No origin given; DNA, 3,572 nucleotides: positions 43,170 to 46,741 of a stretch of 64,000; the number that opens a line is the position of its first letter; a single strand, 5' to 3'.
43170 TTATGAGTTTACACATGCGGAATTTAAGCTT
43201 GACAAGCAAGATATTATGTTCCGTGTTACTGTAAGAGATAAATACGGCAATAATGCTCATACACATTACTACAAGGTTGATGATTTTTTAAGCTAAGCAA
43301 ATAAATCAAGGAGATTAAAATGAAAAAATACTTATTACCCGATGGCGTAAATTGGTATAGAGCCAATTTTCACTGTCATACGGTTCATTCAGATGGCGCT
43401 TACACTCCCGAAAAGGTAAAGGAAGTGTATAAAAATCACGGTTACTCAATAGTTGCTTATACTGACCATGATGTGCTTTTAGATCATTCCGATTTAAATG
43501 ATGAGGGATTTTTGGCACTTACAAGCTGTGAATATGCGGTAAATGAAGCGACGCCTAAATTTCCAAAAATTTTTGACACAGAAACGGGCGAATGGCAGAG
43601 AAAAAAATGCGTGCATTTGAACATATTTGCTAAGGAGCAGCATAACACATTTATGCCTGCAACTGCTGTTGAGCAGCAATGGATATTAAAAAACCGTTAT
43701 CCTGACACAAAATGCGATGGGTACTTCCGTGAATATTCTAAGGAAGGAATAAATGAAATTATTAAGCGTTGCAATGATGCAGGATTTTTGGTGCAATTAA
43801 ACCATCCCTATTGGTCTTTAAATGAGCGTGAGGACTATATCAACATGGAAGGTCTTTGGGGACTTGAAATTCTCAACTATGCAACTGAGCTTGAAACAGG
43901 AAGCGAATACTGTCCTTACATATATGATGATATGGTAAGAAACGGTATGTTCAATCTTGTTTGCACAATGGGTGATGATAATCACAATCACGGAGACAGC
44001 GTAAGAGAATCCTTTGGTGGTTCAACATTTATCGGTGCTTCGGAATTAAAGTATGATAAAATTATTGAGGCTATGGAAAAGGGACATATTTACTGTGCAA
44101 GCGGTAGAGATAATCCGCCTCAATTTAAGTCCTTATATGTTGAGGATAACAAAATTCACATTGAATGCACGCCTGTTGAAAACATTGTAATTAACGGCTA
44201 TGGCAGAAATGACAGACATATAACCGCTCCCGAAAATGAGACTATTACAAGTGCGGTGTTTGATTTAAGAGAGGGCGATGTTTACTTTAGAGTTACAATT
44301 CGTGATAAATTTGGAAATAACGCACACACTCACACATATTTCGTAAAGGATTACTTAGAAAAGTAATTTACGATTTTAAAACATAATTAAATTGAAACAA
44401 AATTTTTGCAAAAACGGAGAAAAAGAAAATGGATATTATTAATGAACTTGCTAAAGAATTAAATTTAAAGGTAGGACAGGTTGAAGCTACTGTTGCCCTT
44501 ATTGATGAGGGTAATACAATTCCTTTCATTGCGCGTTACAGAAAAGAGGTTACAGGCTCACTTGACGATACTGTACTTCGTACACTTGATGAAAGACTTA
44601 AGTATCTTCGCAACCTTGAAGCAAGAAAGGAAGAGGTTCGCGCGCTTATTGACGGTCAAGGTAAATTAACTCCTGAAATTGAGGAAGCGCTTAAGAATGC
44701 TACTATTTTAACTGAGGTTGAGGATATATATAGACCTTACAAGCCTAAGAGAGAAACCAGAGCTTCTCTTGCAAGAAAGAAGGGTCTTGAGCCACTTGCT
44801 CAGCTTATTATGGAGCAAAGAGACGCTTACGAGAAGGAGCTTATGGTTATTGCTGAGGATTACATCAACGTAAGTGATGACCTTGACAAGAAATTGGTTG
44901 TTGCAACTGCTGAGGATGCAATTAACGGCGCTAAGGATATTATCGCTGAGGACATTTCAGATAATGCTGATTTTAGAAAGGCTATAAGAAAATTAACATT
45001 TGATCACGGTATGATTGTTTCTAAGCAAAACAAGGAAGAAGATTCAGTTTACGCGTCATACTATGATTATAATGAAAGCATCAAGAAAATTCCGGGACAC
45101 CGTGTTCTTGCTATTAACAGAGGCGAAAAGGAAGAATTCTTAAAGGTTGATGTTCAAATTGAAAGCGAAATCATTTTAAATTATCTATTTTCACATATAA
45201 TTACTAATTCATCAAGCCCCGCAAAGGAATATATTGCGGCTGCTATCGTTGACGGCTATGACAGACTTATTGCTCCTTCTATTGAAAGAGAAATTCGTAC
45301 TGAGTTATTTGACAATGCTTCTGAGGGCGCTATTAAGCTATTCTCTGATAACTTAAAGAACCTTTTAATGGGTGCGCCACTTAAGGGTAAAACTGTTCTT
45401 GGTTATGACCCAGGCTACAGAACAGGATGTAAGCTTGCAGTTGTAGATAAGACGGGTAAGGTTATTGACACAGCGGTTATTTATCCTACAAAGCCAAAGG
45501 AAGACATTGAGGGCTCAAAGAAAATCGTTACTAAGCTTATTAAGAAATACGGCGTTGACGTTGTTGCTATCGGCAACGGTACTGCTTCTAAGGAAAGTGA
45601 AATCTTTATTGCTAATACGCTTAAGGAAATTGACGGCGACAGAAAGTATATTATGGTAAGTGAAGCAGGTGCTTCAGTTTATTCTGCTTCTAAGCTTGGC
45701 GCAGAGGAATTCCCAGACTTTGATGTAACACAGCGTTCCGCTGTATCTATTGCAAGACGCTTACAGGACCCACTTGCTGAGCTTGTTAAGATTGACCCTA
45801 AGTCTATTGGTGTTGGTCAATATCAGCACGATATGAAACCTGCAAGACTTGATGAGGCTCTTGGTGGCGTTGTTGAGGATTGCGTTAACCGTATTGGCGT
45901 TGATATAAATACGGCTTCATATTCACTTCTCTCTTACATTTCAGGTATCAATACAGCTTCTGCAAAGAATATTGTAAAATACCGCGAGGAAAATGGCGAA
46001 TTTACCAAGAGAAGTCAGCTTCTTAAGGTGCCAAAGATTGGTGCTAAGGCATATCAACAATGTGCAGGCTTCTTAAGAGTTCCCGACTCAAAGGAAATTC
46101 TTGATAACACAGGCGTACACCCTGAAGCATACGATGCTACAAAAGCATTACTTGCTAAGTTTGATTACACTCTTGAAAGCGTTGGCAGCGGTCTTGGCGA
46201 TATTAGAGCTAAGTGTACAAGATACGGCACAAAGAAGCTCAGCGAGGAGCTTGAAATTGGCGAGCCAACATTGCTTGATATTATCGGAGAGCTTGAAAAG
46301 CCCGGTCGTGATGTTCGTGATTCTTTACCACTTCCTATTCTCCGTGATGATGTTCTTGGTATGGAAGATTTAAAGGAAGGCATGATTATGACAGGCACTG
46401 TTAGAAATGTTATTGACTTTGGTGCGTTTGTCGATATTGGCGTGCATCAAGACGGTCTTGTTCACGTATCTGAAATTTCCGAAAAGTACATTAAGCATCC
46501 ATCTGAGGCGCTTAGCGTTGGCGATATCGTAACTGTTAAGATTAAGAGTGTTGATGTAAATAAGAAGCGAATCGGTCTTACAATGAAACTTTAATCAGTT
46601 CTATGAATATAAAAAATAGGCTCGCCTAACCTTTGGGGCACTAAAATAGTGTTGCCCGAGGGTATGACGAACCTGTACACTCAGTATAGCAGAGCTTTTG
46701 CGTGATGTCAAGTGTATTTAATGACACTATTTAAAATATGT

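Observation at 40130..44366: Four head-to-tail PHP-domain phosphoesterase paralogs packed between rsuA and tex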

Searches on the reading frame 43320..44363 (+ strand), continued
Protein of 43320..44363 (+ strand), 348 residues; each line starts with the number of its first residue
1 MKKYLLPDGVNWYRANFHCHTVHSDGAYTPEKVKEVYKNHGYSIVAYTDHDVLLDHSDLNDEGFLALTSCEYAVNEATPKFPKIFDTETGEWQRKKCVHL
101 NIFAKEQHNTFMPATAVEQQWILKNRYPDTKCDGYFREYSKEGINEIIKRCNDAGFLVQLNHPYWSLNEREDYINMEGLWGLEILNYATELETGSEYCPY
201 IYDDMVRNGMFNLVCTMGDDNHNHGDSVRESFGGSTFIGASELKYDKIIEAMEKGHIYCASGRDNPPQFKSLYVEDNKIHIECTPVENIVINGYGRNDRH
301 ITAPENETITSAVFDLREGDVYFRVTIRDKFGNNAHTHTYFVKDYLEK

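Call 37: fold_search(model_id=the predicted structure, library=pdb)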
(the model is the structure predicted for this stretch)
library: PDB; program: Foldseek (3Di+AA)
matches with E <= 10: 899; with E <= 0.001: 14
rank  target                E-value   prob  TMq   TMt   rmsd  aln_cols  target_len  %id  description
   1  3e38_B                1.9e-10  1.00  0.45  0.46   9.9       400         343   16  CRYSTAL STRUCTURE OF A TWO-DOMAIN PROTEIN CONTAINING PREDICTED PHP-LIKE METAL-DEPENDENT PHOSPHOESTERASE (BVU_3505) FRO (released 2008-10-07)
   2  3e38_A                2.4e-10  1.00  0.44  0.45  10.2       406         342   16  CRYSTAL STRUCTURE OF A TWO-DOMAIN PROTEIN CONTAINING PREDICTED PHP-LIKE METAL-DEPENDENT PHOSPHOESTERASE (BVU_3505) FRO (released 2008-10-07)
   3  2anu_C                4.9e-08  1.00  0.36  0.55   8.8       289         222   17  Crystal structure of Predicted metal-dependent phosphoesterase (PHP family) (tm0559) from THERMOTOGA MARITIMA at 2.40  (released 2005-10-18)
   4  2anu_B                5.2e-08  1.00  0.38  0.57   5.8       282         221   16  Crystal structure of Predicted metal-dependent phosphoesterase (PHP family) (tm0559) from THERMOTOGA MARITIMA at 2.40  (released 2005-10-18)
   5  7ug9                  1.0e-07  1.00  0.37  0.60   5.8       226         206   15  Crystal structure of RNase AM PHP domain (released 2022-08-31)
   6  2anu_E                1.4e-07  1.00  0.38  0.57   6.5       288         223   14  Crystal structure of Predicted metal-dependent phosphoesterase (PHP family) (tm0559) from THERMOTOGA MARITIMA at 2.40  (released 2005-10-18)
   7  2anu_A                2.2e-07  1.00  0.37  0.55   7.1       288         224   16  Crystal structure of Predicted metal-dependent phosphoesterase (PHP family) (tm0559) from THERMOTOGA MARITIMA at 2.40  (released 2005-10-18)
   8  2anu_D                2.9e-07  1.00  0.39  0.59   6.2       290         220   16  Crystal structure of Predicted metal-dependent phosphoesterase (PHP family) (tm0559) from THERMOTOGA MARITIMA at 2.40  (released 2005-10-18)
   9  3o0f                  3.1e-07  1.00  0.38  0.46  10.3       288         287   19  Crystal structure of a putative metal-dependent phosphoesterase (BAD_1165) from bifidobacterium adolescentis atcc 15703  (released 2010-08-25)
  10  3e0f                  3.7e-07  1.00  0.38  0.45   9.1       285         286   20  Crystal structure of a putative metal-dependent phosphoesterase (bad_1165) from bifidobacterium adolescentis atcc 15703  (released 2008-09-02)
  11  2anu_F                1.0e-06  1.00  0.38  0.58   6.8       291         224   15  Crystal structure of Predicted metal-dependent phosphoesterase (PHP family) (tm0559) from THERMOTOGA MARITIMA at 2.40  (released 2005-10-18)
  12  9etk                  5.2e-06  1.00  0.36  0.43   8.9       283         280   12  Crystal structure of Vibrio cholerae RNase AM (released 2024-09-11)
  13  2yb1                  5.0e-04  1.00  0.39  0.46  10.2       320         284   14  Structure of an amidohydrolase from Chromobacterium violaceum (EFI target EFI-500202) with bound Mn, AMP and phosphate. (released 2011-03-16)
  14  7pu7_A                5.6e-04  0.99  0.30  0.12   8.3       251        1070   14  DNA polymerase from M. tuberculosis (released 2022-02-23)
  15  5fku_A                3.6e-03  0.97  0.30  0.11   7.3       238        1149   13  cryo-EM structure of the E. coli replicative DNA polymerase complex in DNA free state (DNA polymerase III alpha, beta, (released 2015-11-25)
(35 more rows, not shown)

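Call 48: search_protein_families(library=ncbifam, alignment_id=A3, max_evalue=0.001)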
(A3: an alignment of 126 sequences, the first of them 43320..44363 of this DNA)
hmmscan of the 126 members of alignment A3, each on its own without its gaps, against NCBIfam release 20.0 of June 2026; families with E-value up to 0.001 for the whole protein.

A. member 1, window:43320-44363:+ (348 aa): 5 families
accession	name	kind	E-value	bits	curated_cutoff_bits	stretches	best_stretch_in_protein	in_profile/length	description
NF038032.1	CehA_McbA_metalo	domain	9e-17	61.5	80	1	11-263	1-219/315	CehA/McbA family metallohydrolase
NF041577.1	nside_bi_sphtase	equivalog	2e-06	27.2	400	1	15-53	4-42/276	3',5'-nucleoside bisphosphate phosphatase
NF006375.0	PRK08609.1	equivalog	7.3e-05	21.5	426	1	14-54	336-376/571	DNA polymerase/3'-5' exonuclease PolX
NF047791.1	RNaseRnm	equivalog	7.5e-05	22.1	375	1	16-53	4-41/275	RNase RNM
NF004981.0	PRK06361.1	equivalog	0.00018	21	117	1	15-51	2-38/217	histidinol phosphate phosphatase domain-containing protein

B. families by the number of members that match (of 126 scanned): 12 families
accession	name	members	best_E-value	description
NF038032.1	CehA_McbA_metalo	126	1.1e-26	CehA/McbA family metallohydrolase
NF041577.1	nside_bi_sphtase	126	6.7e-10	3',5'-nucleoside bisphosphate phosphatase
NF006375.0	PRK08609.1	121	5.2e-09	DNA polymerase/3'-5' exonuclease PolX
NF047791.1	RNaseRnm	121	2.8e-08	RNase RNM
NF004981.0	PRK06361.1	103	9.3e-08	histidinol phosphate phosphatase domain-containing protein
NF041661.1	Cycl_ph_dihydrol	27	3.1e-06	phosphoribosyl 1,2-cyclic phosphate 1,2-diphosphodiesterase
NF045780.1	TrlF_fam_ATP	12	8.2e-08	TrlF family AAA-like ATPase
NF005928.0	PRK07945.1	11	4.2e-06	PHP domain-containing protein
NF004226.0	PRK05673.1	2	4e-05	DNA polymerase III subunit alpha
NF006251.0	PRK08392.1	2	7.7e-05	hypothetical protein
TIGR00594.1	polc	2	0.00024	DNA polymerase III subunit alpha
NF004225.0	PRK05672.1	1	0.00012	error-prone DNA polymerase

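Call 50: search_protein_families(library=pfam, proteins=[L038:7476-7970:+, L048:7331-7981:+, L050:9061-9342:+, L056:7551-7982:+, L060:6541-6942:+, L061:7238-7981:+, L067:3454-5301:+, L065:9063-11126:-, L078:855-2426:-, L071:9124-10362:-], max_evalue=0.001)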
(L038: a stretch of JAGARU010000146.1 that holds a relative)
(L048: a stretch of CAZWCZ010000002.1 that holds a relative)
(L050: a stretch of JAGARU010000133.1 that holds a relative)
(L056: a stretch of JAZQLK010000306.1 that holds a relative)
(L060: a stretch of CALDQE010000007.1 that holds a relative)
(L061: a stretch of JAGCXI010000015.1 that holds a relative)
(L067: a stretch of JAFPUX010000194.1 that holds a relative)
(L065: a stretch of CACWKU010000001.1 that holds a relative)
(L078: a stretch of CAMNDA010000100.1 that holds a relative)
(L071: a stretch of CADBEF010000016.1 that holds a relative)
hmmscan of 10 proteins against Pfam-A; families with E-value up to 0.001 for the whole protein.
L038:7476-7970:+ (165 aa): 1 family
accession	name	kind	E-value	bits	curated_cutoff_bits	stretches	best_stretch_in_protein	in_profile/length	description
PF00731.26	AIRC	-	3e-62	209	30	1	4-149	1-146/148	AIR carboxylase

L048:7331-7981:+ (217 aa): 4 families
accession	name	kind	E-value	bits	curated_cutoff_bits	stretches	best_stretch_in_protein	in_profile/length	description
PF13419.12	HAD_2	-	9.8e-35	120.7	23.8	1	4-184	1-177/178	Haloacid dehalogenase-like hydrolase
PF00702.32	Hydrolase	-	4.2e-23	83.2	26.4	1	1-179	1-191/191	haloacid dehalogenase-like hydrolase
PF12710.13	HAD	-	8.9e-11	43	27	1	4-174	1-187/189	haloacid dehalogenase-like hydrolase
PF13242.12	Hydrolase_like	-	9.8e-07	29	22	1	142-197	4-60/75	HAD-hyrolase-like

L050:9061-9342:+ (94 aa): 0 families

L056:7551-7982:+ (144 aa): 1 family
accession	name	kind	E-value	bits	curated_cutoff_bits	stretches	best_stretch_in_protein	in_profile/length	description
PF04616.20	Glyco_hydro_43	-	2.4e-08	34.1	32.2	0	42-82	178-216/288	Glycosyl hydrolases family 43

L060:6541-6942:+ (134 aa): 2 families
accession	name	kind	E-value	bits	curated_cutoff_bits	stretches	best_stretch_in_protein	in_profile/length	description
PF00903.31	Glyoxalase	-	5e-12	46.7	20.6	1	10-129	2-121/121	Glyoxalase/Bleomycin resistance protein/Dioxygenase superfamily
PF13669.12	Glyoxalase_4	-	9.1e-06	26.4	27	1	11-95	1-92/109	Glyoxalase/Bleomycin resistance protein/Dioxygenase superfamily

L061:7238-7981:+ (248 aa): 13 families
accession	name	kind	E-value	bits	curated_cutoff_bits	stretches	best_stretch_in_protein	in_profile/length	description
PF00037.32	Fer4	-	1.4e-09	37.8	21.1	1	176-197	3-24/24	4Fe-4S binding domain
PF12838.12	Fer4_7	-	1.8e-09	38.3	27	2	181-201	2-22/52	4Fe-4S dicluster domain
PF12837.12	Fer4_6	-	3e-08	33.7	25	1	177-196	5-24/24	4Fe-4S binding domain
PF13484.11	Fer4_16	-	1e-07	33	30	0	210-230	2-22/66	4Fe-4S double cluster binding domain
PF13183.11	Fer4_8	-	2.1e-07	31.8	27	0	180-193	4-66/68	4Fe-4S dicluster domain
PF13187.11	Fer4_9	-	5.3e-07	30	27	1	181-225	2-52/52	4Fe-4S dicluster domain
PF13237.11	Fer4_10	-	5.5e-06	26.7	25.5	1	178-221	6-53/53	4Fe-4S dicluster domain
PF13534.11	Fer4_17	-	8.5e-06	26.7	22.2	0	171-194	36-59/61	4Fe-4S dicluster domain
PF14697.11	Fer4_21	-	2.1e-05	25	35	1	177-225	4-57/59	4Fe-4S dicluster domain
PF12797.12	Fer4_2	-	8.8e-05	22.7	24.5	0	175-193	4-22/22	4Fe-4S binding domain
PF12798.12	Fer4_3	-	0.00019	22.4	27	0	181-195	1-15/15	4Fe-4S binding domain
PF12800.12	Fer4_4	-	0.00049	20.7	24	0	179-194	2-17/17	4Fe-4S binding domain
PF12724.12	Flavodoxin_5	-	0.00065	20.5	27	0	1-71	1-72/145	Flavodoxin domain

L067:3454-5301:+ (616 aa): 3 families
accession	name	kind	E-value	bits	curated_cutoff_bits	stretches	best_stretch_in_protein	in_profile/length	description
PF07944.18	Beta-AFase-like_GH127_cat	-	2.3e-91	307.1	24.9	1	11-397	2-375/376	Beta-L-arabinofuranosidase, GH127 catalytic domain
PF20737.2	Glyco_hydro127C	-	6e-24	84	23.7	1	504-613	1-70/71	Glycoside hydrolase family 127 C-terminal domain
PF20736.2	Glyco_hydro127M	-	2.8e-19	69.5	24.2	1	410-502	6-95/95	Beta-L-arabinofuranosidase, GH127 middle domain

L065:9063-11126:- (687 aa): 3 families
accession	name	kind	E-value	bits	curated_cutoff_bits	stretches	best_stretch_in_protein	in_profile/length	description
PF13432.12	TPR_16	-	2.6e-05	25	32.7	1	606-663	3-58/65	Tetratricopeptide repeat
PF14559.12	TPR_19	-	0.00033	21.4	25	1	610-661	1-50/68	Tetratricopeptide repeat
PF07719.23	TPR_2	-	0.00083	19.7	27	1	601-630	2-31/34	Tetratricopeptide repeat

L078:855-2426:- (523 aa): 1 family
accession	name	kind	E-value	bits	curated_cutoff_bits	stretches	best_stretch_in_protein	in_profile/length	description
PF01145.31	Band_7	-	1.6e-25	90.6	23.6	1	159-368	2-176/176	SPFH domain / Band 7 family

L071:9124-10362:- (412 aa): 2 families
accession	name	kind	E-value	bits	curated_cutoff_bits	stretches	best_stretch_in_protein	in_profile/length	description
PF00155.27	Aminotran_1_2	-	1.4e-27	97.3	19.7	1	48-247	18-220/361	Aminotransferase class I and II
PF01212.27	Beta_elim_lyase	-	0.00073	19.4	27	0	160-212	110-168/288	Beta-eliminating lyase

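Call 54: search_protein_families(library=padloc, proteins=[window:43320-44363:+], max_evalue=0.01)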
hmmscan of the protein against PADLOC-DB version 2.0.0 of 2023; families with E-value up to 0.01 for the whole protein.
window:43320-44363:+ (348 aa): 0 families

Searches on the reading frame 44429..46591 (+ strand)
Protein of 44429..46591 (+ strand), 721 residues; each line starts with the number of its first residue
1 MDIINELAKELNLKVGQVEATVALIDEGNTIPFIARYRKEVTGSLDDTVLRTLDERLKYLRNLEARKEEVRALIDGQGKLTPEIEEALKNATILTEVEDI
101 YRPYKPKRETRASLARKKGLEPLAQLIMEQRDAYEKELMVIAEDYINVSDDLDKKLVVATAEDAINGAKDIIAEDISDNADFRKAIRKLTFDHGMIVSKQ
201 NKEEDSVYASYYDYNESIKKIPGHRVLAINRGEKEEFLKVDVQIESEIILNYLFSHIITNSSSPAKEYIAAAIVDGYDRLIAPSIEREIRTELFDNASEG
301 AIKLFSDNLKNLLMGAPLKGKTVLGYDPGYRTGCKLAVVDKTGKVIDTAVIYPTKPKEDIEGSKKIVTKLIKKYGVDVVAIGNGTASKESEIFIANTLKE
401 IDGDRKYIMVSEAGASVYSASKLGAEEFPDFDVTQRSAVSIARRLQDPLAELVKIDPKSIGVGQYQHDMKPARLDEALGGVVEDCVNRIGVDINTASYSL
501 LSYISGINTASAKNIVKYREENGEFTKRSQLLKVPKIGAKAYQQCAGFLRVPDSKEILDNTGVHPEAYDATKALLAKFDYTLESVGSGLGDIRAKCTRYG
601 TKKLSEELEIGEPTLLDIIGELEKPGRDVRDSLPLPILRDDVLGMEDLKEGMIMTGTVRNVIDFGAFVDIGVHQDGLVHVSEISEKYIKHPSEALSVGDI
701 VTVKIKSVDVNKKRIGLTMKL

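Call 3: search_protein_families(library=pfam, proteins=[window:44429-46591:+], max_evalue=0.1)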
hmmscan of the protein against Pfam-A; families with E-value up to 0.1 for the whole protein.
window:44429-46591:+ (721 aa): 10 families
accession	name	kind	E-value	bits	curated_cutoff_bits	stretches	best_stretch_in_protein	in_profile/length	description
PF16921.10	Tex_YqgF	-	2.9e-55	186.5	27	1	321-446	1-126/126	Tex protein YqgF-like domain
PF09371.15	Tex_N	-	4.2e-31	106.9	32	1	1-74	1-74/75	Tex-like protein N-terminal domain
PF12836.13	HHH_3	-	3.6e-29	101.1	27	1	486-550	1-65/65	Helix-hairpin-helix motif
PF22706.1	Tex_central_region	-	1.1e-26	94.3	27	1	140-305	8-178/178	Tex central region-like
PF00575.29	S1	-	2.9e-18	66.4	22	1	648-720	2-74/74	S1 RNA binding domain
PF17674.7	HHH_9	-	1.1e-17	65.1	23.1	1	556-630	1-70/70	HHH domain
PF23459.1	S1_RRP5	-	1e-09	39.3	27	1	648-714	1-67/72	RRP5 S1 domain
PF14635.12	HHH_7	-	7e-09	36.4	27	1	459-551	5-103/104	Helix-hairpin-helix motif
PF14639.11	YqgF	-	2e-08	34.6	35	1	337-453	24-147/150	Holliday-junction resolvase-like of SPT6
PF14579.12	HHH_6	-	0.0091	16.6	25.6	1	501-533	27-59/90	Helix-hairpin-helix motif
